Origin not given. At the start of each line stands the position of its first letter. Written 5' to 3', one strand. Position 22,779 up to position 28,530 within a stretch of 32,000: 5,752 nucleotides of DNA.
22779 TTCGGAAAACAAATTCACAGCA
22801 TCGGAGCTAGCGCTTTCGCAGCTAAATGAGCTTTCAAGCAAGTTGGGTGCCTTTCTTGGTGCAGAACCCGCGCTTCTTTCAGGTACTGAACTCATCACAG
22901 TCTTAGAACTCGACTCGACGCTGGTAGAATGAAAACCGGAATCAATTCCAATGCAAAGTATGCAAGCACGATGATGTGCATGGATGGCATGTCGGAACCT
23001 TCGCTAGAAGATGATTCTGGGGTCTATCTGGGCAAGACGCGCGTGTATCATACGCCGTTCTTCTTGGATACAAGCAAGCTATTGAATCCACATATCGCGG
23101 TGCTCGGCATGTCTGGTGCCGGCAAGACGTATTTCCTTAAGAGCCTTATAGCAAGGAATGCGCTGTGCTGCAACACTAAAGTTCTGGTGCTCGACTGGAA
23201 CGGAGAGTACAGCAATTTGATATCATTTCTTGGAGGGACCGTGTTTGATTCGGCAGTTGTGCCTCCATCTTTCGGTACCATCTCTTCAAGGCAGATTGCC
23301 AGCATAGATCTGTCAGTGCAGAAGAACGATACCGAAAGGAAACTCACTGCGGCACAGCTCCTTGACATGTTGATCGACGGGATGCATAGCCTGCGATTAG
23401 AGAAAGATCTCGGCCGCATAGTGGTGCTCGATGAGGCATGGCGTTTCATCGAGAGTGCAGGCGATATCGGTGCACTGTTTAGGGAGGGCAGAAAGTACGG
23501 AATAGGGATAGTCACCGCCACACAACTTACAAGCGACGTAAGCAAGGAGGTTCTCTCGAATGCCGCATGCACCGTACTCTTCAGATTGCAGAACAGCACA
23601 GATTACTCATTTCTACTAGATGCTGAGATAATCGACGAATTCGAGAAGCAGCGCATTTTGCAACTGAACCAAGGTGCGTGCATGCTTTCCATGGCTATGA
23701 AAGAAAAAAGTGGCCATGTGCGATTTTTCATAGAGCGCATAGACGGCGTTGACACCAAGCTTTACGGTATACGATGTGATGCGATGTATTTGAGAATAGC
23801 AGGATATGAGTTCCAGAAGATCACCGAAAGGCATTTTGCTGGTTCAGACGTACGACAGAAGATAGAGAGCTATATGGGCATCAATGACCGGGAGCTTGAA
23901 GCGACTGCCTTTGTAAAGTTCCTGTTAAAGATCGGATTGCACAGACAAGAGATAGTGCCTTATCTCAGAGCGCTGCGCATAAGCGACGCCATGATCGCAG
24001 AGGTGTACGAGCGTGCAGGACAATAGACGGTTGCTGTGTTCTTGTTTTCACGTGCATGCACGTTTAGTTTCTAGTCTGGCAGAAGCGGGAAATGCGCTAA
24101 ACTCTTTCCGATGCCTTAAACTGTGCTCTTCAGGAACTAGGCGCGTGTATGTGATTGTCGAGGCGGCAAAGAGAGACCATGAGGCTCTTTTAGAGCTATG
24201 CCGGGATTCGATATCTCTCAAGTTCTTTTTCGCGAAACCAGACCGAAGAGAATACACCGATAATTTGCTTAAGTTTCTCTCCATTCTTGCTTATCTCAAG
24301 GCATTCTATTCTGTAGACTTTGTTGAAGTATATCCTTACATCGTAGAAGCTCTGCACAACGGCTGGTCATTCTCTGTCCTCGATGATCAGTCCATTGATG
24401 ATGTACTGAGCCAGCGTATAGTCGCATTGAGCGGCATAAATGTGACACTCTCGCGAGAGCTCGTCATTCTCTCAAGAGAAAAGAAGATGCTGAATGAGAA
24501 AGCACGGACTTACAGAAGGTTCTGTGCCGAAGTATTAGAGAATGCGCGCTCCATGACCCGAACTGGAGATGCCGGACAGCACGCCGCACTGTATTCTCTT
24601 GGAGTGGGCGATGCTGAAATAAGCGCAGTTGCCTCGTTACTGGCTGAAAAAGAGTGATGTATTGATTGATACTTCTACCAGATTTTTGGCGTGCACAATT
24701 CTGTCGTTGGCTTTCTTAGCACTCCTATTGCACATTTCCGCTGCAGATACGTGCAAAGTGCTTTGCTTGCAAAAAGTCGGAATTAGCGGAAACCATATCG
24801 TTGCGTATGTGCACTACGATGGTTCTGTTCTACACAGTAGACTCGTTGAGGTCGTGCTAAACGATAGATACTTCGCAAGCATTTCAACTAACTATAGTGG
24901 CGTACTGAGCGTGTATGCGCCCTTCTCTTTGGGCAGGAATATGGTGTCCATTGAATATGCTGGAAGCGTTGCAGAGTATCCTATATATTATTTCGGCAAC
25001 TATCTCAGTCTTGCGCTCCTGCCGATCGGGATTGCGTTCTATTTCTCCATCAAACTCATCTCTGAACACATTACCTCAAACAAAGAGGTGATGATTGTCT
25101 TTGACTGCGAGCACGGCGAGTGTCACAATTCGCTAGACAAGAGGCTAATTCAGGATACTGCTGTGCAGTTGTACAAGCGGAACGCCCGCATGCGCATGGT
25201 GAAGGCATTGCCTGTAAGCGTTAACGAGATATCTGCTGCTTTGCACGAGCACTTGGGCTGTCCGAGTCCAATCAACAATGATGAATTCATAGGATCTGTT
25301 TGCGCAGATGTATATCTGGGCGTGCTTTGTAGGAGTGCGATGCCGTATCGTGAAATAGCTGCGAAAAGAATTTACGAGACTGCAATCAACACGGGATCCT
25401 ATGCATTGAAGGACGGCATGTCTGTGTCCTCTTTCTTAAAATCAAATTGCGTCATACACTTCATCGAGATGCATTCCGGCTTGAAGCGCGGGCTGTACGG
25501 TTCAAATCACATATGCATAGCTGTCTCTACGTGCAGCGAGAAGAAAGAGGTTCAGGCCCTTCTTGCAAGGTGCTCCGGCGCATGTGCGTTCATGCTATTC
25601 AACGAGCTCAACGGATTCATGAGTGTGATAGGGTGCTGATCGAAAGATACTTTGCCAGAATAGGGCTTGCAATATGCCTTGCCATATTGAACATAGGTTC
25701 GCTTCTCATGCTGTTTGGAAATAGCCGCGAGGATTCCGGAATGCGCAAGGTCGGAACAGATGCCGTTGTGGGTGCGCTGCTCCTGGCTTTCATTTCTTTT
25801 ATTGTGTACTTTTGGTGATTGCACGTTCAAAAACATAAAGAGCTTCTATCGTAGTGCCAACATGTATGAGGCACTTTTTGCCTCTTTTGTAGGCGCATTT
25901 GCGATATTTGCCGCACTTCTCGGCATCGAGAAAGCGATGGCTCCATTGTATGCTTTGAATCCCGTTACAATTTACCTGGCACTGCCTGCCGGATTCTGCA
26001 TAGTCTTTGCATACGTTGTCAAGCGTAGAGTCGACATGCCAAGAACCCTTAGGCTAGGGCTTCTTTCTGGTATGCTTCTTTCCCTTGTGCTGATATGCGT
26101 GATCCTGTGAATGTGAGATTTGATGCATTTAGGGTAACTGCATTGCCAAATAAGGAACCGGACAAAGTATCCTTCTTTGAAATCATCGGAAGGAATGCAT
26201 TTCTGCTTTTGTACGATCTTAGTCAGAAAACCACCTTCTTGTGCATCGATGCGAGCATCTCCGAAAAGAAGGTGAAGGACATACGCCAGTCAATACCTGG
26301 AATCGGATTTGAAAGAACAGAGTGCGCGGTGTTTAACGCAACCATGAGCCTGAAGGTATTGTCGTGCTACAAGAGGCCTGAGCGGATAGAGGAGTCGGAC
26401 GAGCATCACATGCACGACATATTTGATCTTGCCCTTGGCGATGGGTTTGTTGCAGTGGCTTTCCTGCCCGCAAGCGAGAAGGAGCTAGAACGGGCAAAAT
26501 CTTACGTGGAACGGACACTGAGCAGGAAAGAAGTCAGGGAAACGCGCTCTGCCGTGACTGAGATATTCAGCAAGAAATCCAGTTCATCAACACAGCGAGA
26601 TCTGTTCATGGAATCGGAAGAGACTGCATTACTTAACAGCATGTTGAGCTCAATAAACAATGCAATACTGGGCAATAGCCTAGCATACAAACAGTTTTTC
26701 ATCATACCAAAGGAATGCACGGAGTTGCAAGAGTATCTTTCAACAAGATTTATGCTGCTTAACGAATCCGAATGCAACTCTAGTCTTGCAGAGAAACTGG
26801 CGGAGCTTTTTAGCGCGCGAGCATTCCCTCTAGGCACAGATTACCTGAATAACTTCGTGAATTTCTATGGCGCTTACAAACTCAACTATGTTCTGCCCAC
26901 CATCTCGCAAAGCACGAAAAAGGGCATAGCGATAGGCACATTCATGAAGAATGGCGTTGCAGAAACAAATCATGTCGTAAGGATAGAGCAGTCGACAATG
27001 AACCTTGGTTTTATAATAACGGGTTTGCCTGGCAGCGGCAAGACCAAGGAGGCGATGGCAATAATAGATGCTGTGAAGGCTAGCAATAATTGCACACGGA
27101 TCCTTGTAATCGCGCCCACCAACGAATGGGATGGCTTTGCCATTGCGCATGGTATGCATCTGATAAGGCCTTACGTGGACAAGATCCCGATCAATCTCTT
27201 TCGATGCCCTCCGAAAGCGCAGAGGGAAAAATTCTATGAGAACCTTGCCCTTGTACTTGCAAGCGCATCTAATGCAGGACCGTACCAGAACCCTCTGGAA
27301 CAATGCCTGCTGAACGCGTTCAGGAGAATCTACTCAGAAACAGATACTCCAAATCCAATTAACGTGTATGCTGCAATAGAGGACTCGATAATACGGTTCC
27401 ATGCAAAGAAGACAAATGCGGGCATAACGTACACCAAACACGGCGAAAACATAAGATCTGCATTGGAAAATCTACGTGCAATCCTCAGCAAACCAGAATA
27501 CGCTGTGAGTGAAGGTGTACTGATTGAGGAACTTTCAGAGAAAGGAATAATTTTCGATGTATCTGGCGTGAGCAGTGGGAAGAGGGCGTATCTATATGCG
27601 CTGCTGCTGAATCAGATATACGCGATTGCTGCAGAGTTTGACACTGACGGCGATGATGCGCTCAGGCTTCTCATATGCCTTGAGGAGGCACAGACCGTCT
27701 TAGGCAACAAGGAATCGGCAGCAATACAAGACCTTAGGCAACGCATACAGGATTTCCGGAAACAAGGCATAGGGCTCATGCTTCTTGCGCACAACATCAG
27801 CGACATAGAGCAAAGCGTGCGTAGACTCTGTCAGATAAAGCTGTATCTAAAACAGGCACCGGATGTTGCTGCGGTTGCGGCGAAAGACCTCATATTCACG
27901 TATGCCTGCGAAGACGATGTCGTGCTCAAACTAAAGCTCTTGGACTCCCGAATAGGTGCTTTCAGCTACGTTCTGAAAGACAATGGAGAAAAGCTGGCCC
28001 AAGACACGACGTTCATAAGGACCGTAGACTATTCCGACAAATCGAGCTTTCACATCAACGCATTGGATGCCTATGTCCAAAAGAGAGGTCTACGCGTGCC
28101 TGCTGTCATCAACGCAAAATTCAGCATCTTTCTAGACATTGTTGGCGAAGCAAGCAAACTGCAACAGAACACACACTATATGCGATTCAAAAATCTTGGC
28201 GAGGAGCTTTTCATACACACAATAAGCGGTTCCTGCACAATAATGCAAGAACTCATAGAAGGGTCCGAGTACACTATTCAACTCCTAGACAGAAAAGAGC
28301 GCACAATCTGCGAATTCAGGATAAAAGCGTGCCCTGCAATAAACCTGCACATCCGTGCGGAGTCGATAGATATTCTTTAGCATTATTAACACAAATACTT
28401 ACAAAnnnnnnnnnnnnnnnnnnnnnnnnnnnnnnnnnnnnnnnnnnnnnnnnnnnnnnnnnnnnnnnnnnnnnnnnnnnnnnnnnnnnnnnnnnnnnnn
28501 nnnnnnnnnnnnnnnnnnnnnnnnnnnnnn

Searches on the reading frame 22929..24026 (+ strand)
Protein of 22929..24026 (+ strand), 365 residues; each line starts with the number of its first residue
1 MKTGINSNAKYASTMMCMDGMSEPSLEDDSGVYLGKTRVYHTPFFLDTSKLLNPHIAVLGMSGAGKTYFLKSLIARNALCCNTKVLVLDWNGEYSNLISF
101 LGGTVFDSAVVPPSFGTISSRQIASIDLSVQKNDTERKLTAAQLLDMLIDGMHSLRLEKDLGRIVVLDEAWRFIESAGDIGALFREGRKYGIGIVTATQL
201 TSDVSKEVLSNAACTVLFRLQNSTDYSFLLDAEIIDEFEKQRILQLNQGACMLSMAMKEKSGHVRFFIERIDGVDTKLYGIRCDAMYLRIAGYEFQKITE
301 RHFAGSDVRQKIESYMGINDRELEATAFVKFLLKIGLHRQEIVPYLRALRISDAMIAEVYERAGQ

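Call 10: search_protein_families(library=pfam, proteins=[window:22929-24026:+], max_evalue=0.00001)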
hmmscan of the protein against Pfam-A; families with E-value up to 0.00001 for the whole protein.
window:22929-24026:+ (365 aa): 3 families
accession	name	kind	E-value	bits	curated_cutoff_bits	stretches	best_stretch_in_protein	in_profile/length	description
PF01935.23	DUF87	-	7.1e-15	56.1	23.2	1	40-98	10-68/220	Helicase HerA, central domain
PF12846.13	AAA_10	-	2.1e-12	47.2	27.5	1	156-254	235-340/362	AAA-like domain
PF19044.6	P-loop_TraG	-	5.3e-07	29.1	25.8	0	52-106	28-81/413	TraG P-loop domain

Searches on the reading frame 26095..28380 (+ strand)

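Call 10: search_protein_families(library=pfam, proteins=[window:26095-28380:+], max_evalue=0.00001)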
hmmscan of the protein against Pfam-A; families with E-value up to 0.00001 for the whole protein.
window:26095-28380:+ (761 aa): 0 families

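Call 57: search_protein_families(library=pfam, proteins=[window:26095-28380:+], max_evalue=0.01)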
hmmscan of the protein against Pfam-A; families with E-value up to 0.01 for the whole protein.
window:26095-28380:+ (761 aa): 3 families
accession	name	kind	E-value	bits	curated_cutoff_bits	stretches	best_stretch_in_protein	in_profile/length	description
PF13245.12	AAA_19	-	0.00083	20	25.1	1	304-343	12-51/134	AAA domain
PF04851.21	ResIII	-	0.0064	16.9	22.5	0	305-344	25-64/164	Type III restriction enzyme, res subunit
PF05707.18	Zot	-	0.0074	16.2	20.3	0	526-587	84-147/197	Zonular occludens toxin (Zot)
